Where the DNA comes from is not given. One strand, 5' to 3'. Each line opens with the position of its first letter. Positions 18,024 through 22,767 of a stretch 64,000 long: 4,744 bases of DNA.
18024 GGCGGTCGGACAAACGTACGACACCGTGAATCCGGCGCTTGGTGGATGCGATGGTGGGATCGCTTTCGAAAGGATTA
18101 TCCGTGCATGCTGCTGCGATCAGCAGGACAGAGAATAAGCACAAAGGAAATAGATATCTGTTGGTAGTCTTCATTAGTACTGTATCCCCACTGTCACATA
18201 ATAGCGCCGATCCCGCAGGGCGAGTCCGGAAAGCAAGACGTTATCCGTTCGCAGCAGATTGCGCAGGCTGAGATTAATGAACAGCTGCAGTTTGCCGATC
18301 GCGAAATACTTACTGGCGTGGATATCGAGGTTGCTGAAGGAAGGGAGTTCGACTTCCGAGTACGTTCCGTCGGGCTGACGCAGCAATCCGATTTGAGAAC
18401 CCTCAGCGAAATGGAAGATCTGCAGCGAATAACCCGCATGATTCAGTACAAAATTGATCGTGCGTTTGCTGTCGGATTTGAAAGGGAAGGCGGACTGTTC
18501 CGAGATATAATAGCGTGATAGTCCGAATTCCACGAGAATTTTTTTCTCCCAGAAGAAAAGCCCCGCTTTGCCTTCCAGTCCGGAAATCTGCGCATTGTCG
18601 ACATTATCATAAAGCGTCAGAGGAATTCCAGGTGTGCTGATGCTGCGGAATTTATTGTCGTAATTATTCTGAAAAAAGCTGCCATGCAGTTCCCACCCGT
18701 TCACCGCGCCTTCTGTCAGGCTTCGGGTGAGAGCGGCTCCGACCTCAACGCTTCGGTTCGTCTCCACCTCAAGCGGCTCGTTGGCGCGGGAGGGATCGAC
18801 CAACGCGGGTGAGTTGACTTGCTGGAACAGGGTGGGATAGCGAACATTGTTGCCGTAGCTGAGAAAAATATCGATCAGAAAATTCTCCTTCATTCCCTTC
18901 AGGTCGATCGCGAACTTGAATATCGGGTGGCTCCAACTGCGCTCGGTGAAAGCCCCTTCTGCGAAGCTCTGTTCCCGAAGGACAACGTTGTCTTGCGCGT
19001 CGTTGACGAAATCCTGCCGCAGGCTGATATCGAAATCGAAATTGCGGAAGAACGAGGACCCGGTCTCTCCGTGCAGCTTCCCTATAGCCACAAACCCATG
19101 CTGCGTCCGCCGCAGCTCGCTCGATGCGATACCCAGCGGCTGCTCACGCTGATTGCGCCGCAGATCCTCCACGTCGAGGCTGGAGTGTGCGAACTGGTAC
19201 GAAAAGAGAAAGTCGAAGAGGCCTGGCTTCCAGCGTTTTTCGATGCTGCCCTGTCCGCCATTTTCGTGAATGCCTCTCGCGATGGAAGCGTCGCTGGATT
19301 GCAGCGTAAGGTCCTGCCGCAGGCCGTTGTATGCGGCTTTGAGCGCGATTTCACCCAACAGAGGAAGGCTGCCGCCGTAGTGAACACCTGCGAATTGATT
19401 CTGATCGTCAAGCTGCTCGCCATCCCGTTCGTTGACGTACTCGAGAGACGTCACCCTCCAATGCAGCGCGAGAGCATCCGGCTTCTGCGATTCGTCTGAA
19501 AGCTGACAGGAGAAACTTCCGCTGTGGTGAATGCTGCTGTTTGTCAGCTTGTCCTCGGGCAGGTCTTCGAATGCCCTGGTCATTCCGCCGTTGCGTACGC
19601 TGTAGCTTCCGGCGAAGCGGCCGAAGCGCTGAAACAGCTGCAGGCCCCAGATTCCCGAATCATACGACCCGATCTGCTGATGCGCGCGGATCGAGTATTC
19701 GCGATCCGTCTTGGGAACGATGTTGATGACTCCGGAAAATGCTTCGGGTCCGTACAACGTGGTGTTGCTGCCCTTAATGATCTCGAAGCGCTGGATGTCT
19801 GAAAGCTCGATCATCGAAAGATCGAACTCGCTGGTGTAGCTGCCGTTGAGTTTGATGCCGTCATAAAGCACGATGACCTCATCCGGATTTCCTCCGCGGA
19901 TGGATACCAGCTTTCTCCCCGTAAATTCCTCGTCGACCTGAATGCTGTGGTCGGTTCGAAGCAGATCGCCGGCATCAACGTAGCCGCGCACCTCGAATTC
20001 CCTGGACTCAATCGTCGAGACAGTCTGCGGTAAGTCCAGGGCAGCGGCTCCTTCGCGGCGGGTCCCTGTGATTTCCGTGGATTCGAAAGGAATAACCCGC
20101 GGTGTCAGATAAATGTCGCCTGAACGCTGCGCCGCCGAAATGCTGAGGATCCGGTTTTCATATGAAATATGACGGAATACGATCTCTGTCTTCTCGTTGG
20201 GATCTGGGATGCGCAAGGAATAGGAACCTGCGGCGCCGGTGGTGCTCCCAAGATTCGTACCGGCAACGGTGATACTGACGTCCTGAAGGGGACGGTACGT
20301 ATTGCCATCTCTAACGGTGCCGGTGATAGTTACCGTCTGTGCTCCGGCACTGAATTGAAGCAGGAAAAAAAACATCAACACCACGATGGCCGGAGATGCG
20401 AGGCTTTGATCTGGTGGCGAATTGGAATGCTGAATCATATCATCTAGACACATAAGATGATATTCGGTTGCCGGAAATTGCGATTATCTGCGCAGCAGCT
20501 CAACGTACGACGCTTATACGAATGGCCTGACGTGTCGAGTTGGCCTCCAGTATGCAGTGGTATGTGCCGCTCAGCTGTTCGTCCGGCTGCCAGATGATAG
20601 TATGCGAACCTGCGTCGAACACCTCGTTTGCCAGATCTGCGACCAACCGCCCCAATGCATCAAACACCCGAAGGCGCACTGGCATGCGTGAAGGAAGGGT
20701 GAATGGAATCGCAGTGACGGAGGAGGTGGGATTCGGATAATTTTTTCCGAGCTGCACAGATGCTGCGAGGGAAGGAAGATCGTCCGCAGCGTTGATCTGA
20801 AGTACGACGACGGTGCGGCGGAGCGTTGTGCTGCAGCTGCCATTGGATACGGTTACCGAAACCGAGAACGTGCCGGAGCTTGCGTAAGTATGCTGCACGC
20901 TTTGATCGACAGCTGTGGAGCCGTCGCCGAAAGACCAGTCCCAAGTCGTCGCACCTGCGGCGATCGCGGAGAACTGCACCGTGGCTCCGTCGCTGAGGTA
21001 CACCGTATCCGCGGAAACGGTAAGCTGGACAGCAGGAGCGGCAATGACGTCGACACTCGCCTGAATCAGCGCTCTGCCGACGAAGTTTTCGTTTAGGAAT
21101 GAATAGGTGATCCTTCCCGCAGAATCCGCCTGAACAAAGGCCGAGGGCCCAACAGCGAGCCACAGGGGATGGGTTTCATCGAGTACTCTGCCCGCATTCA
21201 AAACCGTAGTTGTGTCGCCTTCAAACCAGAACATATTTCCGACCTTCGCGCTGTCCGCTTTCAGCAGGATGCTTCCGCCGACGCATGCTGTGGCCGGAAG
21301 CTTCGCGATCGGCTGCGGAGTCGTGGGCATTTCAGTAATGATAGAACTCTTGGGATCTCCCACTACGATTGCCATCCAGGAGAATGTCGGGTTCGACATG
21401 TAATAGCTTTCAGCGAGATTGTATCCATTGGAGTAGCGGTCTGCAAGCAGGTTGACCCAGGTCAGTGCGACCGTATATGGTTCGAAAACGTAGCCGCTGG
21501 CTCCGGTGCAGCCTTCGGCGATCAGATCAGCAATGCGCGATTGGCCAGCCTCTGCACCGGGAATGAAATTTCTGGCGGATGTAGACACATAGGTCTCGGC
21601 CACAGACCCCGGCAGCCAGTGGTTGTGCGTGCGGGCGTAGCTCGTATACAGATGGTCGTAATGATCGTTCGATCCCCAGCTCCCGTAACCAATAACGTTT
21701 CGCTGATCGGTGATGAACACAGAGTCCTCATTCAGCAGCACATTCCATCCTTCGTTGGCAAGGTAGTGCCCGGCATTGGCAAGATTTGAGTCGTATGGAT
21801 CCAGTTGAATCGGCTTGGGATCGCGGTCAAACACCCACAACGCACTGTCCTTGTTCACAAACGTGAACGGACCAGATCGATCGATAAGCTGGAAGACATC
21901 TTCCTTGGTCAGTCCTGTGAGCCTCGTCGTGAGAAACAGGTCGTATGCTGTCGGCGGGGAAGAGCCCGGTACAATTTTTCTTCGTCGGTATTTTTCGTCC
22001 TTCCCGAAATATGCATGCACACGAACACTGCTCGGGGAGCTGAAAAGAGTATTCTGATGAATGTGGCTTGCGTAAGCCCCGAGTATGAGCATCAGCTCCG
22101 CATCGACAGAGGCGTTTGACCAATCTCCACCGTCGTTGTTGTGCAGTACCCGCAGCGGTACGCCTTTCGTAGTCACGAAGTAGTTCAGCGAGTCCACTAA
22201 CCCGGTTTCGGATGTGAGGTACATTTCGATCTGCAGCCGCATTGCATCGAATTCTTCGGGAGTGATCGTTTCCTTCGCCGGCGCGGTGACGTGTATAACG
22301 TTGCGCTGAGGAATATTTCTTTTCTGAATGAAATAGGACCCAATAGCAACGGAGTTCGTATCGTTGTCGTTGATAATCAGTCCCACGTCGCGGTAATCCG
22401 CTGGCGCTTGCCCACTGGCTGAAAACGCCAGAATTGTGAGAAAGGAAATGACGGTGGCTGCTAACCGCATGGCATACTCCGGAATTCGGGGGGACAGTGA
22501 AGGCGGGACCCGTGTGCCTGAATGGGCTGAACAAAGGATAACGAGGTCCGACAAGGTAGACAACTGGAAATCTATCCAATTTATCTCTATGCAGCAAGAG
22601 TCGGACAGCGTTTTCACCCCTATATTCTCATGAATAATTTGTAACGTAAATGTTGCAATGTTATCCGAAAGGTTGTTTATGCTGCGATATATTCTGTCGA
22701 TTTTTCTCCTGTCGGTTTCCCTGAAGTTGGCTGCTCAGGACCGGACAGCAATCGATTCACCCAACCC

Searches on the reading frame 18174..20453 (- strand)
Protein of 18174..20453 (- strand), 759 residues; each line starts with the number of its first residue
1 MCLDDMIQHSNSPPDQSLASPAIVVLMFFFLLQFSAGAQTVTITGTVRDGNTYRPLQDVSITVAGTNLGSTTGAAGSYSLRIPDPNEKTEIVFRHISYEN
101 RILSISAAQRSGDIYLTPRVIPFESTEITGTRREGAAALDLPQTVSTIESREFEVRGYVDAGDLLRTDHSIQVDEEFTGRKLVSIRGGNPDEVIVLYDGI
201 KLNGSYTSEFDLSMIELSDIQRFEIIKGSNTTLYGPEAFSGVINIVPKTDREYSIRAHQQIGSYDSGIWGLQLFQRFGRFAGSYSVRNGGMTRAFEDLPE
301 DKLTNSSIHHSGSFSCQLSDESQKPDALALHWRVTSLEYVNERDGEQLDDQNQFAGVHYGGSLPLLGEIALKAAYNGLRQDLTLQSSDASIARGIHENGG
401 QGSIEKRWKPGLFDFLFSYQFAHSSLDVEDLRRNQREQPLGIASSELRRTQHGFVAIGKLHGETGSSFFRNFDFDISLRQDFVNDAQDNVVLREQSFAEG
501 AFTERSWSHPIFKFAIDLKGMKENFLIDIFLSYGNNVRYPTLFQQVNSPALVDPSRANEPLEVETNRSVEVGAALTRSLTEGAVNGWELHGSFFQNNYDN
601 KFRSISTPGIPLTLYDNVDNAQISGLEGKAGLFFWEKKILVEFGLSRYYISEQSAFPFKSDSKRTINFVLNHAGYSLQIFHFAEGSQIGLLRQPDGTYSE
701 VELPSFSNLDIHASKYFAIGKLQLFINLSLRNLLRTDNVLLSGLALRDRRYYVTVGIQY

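Call 57: search_protein_families(library=pfam, proteins=[window:18174-20453:-], max_evalue=0.00001)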
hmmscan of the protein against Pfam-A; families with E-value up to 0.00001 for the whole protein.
window:18174-20453:- (759 aa): 3 families
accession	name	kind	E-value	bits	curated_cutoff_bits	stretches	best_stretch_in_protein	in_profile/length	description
PF07715.20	Plug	-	6.4e-21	75.3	23.9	1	139-242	3-107/107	TonB-dependent Receptor Plug Domain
PF13715.12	CarbopepD_reg_2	-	4.5e-10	39.9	32.2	1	43-110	1-67/88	CarboxypepD_reg-like domain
PF13620.12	CarboxypepD_reg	-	3.9e-07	30.8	32.3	1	42-103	1-64/82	Carboxypeptidase regulatory-like domain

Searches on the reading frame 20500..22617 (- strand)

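Call 57: search_protein_families(library=pfam, proteins=[window:20500-22617:-], max_evalue=0.00001)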
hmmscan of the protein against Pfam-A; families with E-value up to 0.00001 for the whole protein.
window:20500-22617:- (705 aa): 2 families
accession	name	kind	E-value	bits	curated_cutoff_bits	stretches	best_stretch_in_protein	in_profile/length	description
PF00801.26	PKD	-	3.7e-15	56.1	23.5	1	531-605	1-80/80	PKD domain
PF18911.6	PKD_4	-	1e-12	48.4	27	1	541-598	14-76/85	PKD domain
